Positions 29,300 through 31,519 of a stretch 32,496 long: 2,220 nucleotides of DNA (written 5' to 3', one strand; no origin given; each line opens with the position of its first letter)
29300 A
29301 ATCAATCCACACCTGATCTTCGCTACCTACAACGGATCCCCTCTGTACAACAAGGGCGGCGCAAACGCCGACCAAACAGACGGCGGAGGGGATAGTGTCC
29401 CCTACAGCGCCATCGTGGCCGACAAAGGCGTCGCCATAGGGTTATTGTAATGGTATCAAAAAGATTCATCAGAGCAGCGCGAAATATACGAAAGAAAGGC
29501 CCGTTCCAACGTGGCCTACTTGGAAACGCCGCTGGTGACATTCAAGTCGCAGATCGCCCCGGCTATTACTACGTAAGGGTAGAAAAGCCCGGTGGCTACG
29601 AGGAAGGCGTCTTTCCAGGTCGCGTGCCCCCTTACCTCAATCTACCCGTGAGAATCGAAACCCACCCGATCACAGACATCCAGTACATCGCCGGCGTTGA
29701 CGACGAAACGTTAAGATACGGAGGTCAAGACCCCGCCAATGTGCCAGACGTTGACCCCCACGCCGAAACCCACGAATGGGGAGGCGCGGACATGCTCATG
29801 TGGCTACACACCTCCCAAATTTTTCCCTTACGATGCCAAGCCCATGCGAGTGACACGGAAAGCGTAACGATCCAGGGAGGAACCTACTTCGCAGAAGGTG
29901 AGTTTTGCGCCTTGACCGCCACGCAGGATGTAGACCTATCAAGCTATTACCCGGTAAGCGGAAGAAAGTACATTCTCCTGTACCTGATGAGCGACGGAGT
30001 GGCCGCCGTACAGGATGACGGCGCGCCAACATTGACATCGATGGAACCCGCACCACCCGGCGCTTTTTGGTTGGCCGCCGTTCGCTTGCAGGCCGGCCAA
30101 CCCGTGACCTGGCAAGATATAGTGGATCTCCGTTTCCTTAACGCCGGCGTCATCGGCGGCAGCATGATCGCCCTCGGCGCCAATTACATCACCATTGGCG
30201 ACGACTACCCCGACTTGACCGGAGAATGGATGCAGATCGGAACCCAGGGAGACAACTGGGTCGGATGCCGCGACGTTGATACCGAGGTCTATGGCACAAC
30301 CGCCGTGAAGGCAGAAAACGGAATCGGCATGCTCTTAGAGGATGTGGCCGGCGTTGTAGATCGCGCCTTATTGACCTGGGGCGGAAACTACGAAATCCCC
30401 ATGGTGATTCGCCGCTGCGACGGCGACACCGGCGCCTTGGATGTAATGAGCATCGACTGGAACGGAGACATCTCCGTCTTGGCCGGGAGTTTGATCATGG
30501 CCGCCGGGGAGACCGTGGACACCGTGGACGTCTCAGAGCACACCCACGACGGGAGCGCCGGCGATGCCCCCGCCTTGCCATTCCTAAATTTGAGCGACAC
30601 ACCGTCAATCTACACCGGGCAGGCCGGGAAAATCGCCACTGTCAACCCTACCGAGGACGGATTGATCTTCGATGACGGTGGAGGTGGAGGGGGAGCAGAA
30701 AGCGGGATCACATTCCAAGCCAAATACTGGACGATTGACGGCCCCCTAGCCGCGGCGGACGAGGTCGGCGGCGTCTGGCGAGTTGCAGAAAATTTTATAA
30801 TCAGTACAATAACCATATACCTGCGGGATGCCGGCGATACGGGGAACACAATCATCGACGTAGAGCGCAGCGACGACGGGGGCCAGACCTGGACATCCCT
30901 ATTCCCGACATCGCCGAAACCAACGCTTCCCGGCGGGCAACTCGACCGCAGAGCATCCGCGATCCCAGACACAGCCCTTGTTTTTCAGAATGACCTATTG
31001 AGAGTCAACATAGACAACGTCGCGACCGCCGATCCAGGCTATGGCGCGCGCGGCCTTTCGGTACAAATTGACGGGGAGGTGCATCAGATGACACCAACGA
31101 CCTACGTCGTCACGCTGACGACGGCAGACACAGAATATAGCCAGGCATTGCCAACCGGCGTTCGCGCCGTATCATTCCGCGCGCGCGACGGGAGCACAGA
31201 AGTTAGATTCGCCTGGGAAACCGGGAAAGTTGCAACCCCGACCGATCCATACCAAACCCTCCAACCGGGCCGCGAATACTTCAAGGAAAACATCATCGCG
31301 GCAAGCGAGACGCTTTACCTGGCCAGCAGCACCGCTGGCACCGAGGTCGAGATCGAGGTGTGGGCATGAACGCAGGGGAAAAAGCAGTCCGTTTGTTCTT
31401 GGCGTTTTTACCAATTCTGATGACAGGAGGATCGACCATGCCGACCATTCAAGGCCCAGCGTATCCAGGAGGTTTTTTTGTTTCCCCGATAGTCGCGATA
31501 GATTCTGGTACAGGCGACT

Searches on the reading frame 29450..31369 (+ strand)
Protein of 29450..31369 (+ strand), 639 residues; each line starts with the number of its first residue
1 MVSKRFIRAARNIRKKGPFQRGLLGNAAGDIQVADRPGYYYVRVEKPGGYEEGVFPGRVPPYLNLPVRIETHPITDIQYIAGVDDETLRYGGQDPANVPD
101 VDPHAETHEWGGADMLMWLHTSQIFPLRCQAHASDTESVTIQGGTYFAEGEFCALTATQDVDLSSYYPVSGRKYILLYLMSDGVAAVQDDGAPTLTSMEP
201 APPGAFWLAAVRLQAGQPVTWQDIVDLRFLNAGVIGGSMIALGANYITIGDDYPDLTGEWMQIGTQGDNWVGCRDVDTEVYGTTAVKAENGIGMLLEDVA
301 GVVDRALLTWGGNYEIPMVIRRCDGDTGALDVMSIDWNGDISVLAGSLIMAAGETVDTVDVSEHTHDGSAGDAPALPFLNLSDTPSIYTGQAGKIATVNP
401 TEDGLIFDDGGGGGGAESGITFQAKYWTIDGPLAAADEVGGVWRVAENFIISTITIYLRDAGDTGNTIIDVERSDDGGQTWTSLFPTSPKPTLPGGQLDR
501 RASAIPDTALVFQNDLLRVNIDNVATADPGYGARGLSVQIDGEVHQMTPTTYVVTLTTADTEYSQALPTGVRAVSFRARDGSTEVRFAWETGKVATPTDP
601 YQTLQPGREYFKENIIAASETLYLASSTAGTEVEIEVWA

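Call 64: search_protein_families(library=phrogs, proteins=[window:29450-31369:+], max_evalue=0.01)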
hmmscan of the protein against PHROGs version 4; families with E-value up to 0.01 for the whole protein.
window:29450-31369:+ (639 aa): 1 family
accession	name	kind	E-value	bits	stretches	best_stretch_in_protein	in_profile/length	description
phrog_18179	-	head and packaging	1.3e-06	29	1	333-420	162-250/482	virion structural protein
